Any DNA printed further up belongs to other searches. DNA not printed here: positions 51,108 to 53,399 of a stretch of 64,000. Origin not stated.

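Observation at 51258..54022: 255-aa orphan protein translationally coupled to a GHKL-ATPase/DUF3883-nuclease: candidate two-gene defence module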

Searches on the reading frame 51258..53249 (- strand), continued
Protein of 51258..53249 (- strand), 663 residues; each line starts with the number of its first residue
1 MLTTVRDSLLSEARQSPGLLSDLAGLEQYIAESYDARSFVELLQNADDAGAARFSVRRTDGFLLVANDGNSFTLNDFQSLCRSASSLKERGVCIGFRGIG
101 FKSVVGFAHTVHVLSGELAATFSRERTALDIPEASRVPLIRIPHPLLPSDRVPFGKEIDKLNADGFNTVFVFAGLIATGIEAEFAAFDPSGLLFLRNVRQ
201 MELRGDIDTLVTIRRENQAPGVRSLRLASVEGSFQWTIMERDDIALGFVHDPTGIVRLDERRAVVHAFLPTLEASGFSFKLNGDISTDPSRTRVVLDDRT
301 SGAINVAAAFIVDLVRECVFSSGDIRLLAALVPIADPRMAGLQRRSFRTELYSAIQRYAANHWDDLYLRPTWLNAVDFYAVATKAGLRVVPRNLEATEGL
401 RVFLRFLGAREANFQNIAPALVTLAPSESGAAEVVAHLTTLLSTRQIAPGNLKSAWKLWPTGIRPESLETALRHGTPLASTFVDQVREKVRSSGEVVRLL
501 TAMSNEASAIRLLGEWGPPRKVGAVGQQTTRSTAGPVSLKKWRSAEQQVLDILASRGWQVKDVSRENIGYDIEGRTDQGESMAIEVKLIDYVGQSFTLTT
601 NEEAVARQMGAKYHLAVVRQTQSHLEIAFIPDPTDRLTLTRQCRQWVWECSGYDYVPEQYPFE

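Call 74: get_annotated_region(hit=H1, flank=5000)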
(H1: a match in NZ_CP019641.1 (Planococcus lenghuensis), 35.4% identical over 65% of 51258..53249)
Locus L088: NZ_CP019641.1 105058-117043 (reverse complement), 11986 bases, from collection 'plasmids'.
description: Planococcus lenghuensis strain Y42 plasmid unnamed1, complete sequence
organism: Planococcus lenghuensis (NCBI taxid 2213202)
taxonomy: Bacteria; Bacillota; Bacilli; Bacillales; Planococcaceae; Planococcus; Planococcus lenghuensis
host: -; source: whole organism,crude oil-contamination soil; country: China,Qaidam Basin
typing (MOB-suite, as given by PLSDB): mobilizable; replicon rep_cluster_367; relaxase MOBQ
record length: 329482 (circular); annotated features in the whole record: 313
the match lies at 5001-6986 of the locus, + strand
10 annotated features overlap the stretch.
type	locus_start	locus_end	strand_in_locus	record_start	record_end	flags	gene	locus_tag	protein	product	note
CDS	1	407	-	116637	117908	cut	-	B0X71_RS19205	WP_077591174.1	hypothetical protein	-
CDS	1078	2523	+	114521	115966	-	-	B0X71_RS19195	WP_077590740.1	IS66 family transposase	-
CDS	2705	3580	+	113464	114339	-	-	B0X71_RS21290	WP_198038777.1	hypothetical protein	-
CDS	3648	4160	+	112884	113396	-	-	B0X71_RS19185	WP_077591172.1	hypothetical protein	-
CDS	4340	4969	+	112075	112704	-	-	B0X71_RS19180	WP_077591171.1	hypothetical protein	-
CDS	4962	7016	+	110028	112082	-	-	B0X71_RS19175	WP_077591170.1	DUF3883 domain-containing protein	-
CDS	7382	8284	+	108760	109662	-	-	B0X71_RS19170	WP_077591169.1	metallophosphoesterase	-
CDS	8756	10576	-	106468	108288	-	asnB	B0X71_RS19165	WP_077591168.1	asparagine synthase (glutamine-hydrolyzing)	GO:0006529 - asparagine biosynthetic process [Evidence IEA]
CDS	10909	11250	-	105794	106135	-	-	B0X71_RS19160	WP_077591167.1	helix-turn-helix transcriptional regulator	-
CDS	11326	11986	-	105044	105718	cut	-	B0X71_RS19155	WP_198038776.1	response regulator transcription factor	GO:0000160 - phosphorelay signal transduction system [Evidence IEA]; GO:0006355 - regulation of DNA-templated ...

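Call 86: find_encoding_contigs(protein=P0024, flank=8000, max_places=1)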
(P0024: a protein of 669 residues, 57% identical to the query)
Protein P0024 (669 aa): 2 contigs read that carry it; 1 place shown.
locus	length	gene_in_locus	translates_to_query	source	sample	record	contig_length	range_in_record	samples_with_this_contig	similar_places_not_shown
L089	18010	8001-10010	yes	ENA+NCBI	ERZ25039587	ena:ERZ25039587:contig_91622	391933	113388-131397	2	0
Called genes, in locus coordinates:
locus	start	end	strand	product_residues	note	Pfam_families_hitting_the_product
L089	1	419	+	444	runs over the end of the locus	-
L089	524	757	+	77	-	-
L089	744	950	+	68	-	-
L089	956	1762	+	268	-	-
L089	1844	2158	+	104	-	PF21983:NikA-like (weak), PF05713:MobC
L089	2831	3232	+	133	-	-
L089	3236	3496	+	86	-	-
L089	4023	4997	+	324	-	-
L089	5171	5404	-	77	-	-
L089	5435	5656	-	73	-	-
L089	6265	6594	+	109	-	-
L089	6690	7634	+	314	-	PF08238:Sel1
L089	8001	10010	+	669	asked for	PF25794:SACS (faint), PF13020:NOV_C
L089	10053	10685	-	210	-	-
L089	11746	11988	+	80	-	-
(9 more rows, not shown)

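Call 87: find_encoding_contigs(protein=P0054, flank=8000, max_places=1)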
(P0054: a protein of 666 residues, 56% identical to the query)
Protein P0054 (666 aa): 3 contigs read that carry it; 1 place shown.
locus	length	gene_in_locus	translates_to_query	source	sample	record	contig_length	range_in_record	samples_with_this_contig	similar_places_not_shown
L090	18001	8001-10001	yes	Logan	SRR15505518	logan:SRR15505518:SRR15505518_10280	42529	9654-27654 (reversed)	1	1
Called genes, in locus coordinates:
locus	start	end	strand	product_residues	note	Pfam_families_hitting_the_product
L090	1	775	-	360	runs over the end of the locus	PF00586:AIRS, PF02769:AIRS_C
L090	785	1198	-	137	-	-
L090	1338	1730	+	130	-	PF00550:PP-binding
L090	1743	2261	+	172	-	PF07977:FabA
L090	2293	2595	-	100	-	PF18902:DUF5658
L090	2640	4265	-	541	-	PF01487:DHquinase_I, PF08501:Shikimate_dh_N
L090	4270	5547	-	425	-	PF01266:DAO (faint), PF03486:HI0933_like, PF22780:HI0933_like_1st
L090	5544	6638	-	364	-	PF03462:PCRF, PF00472:RF-1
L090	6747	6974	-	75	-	PF01197:Ribosomal_L31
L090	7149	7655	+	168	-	-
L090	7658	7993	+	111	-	-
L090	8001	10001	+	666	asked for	PF25794:SACS (faint), PF13020:NOV_C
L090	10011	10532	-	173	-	PF04307:YdjM (weak)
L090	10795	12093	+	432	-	PF01839:FG-GAP (faint), PF13517:FG-GAP_3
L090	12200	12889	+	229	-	PF01047:MarR, PF12802:MarR_2, PF13463:HTH_27 (weak)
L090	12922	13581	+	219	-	PF11563:Protoglobin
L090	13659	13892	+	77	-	PF13192:Thioredoxin_3 (weak)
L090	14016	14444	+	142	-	-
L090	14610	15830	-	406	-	PF00291:PALP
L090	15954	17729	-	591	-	PF08534:Redoxin, PF00578:AhpC-TSA, PF13905:Thioredoxin_8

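Call 88: find_encoding_contigs(protein=P0077, flank=8000, max_places=1)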
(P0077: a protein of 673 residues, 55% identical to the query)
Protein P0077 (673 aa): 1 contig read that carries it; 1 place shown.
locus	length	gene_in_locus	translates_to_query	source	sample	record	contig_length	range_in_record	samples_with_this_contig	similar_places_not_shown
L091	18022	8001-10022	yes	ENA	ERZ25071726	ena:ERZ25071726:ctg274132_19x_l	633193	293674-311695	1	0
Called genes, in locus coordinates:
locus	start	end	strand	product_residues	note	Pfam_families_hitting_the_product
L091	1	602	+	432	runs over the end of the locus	PF03952:Enolase_N, PF00113:Enolase_C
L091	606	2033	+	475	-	PF00224:PK, PF02887:PK_C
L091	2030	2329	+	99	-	PF04977:DivIC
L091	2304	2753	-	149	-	-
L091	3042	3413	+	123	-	PF01155:HypA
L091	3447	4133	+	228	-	PF02492:cobW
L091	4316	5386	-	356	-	PF00135:COesterase, PF20434:BD-FAE, PF07859:Abhydrolase_3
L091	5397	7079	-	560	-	PF07992:Pyr_redox_2 (faint), PF13434:Lys_Orn_oxgnase (faint), PF00743:FMO-like, PF01266:DAO (faint), PF13450:NAD_binding_8, PF13454:NAD_binding_9 (faint), PF13738:Pyr_redox_3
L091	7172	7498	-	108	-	PF02617:ClpS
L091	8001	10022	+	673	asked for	PF25794:SACS (faint), PF13020:NOV_C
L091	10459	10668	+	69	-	-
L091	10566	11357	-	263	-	PF00378:ECH_1, PF16113:ECH_2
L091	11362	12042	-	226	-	PF02567:PhzC-PhzF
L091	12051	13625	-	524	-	PF00501:AMP-binding, PF13193:AMP-binding_C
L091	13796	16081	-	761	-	PF01074:Glyco_hydro_38N, PF09261:Alpha-mann_mid, PF07748:Glyco_hydro_38C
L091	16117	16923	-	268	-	PF00532:Peripla_BP_1, PF13407:Peripla_BP_4, PF13377:Peripla_BP_3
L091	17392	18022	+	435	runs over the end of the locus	PF07221:GlcNAc_2-epim (faint), PF03663:Glyco_hydro_76, PF07470:Glyco_hydro_88 (weak)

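Call 94: find_related_loci(query=A2, collection=viral_contigs, flank=4000)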
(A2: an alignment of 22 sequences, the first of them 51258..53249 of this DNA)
Query A2 (663 aa) in viral_contigs; peptide patterns used: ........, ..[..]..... (x = any residue, [..] = any of these).
31 stretches matched a pattern; 16 encode a relative of the query (tblastn E <= 1e-3); 16 distinct loci.
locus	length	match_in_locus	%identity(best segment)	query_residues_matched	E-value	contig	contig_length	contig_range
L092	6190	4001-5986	32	1-653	2e-99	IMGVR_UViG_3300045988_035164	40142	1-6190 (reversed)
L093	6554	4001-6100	38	2-654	3e-63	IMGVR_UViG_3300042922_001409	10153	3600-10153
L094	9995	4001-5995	31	1-654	3e-97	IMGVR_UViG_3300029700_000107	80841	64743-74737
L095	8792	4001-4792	30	7-242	8e-19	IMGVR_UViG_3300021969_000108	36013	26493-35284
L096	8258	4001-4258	47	41-126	1e-15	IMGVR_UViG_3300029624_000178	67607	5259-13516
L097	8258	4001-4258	45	41-126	1e-15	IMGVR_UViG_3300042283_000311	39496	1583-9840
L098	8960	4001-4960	22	34-311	7e-14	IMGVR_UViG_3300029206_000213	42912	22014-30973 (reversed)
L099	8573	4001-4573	28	32-207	5e-11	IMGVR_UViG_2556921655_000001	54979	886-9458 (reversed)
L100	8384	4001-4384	30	32-147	2e-9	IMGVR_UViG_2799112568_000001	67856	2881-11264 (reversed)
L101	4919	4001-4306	37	27-124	3e-9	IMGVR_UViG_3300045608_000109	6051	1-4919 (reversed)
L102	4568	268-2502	31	37-132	7e-8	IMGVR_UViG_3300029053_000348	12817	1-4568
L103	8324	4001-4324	33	23-113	9e-6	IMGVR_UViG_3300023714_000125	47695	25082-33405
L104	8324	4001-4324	30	23-113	1e-5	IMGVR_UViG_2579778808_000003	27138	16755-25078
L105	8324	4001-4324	32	23-113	3e-5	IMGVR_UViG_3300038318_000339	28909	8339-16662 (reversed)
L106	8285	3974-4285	35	25-107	5e-5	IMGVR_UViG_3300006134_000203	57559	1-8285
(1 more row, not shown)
